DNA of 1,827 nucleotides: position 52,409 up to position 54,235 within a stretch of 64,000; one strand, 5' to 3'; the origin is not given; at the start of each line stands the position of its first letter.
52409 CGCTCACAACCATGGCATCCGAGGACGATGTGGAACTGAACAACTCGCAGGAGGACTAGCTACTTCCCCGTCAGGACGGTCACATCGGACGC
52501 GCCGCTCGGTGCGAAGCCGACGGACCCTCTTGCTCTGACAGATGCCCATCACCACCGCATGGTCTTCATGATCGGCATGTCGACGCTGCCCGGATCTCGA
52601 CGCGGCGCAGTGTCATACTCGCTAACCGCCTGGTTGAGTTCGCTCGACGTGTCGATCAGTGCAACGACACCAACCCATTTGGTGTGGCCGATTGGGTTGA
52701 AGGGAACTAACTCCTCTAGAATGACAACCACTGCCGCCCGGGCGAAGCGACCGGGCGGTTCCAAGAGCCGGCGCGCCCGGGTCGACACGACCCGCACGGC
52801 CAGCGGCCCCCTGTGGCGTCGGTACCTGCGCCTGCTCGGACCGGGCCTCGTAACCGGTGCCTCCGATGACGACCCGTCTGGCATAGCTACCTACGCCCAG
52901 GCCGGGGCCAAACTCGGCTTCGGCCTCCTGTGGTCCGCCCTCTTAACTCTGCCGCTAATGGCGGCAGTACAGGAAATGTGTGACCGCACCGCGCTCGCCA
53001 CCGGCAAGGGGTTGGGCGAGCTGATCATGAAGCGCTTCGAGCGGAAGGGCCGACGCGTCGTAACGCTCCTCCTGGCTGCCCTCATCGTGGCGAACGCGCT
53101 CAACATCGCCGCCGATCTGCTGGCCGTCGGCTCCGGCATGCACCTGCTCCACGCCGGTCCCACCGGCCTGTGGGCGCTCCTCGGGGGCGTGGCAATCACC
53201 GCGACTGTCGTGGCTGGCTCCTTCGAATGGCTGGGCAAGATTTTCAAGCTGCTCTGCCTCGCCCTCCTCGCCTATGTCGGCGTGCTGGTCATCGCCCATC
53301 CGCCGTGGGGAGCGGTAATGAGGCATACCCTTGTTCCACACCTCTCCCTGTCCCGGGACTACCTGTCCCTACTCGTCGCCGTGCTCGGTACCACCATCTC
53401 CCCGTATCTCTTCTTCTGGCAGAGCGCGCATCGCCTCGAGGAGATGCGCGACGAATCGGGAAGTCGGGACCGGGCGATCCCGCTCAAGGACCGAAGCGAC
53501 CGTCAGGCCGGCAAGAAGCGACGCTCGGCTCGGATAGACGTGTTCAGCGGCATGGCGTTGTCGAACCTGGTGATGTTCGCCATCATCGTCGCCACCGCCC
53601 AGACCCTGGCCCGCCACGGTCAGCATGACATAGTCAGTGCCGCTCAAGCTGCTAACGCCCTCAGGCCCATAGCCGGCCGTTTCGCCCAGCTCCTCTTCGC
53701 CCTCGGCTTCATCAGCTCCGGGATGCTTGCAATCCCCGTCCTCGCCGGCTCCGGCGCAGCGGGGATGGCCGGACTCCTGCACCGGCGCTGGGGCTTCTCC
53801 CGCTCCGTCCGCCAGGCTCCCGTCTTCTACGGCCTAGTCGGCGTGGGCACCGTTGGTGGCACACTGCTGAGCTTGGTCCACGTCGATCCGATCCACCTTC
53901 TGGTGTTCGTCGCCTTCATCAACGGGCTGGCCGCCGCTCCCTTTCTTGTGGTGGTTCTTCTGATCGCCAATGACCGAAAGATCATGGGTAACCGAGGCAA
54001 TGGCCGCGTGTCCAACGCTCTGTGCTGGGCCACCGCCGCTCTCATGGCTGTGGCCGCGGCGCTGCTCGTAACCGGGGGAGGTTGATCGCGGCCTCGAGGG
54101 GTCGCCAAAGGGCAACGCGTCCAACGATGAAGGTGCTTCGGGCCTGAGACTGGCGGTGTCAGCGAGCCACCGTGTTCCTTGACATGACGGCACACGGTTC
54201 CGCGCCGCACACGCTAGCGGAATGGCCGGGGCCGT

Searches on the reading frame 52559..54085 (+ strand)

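Call 38: search_protein_families(library=pfam, proteins=[window:52559-54085:+], max_evalue=0.001)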
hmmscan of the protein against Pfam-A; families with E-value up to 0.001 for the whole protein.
window:52559-54085:+ (508 aa): 1 family
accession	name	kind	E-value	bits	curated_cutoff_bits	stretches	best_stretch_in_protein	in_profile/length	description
PF01566.24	Nramp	-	4.3e-78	263.3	29.8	1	109-481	1-355/357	Natural resistance-associated macrophage protein-like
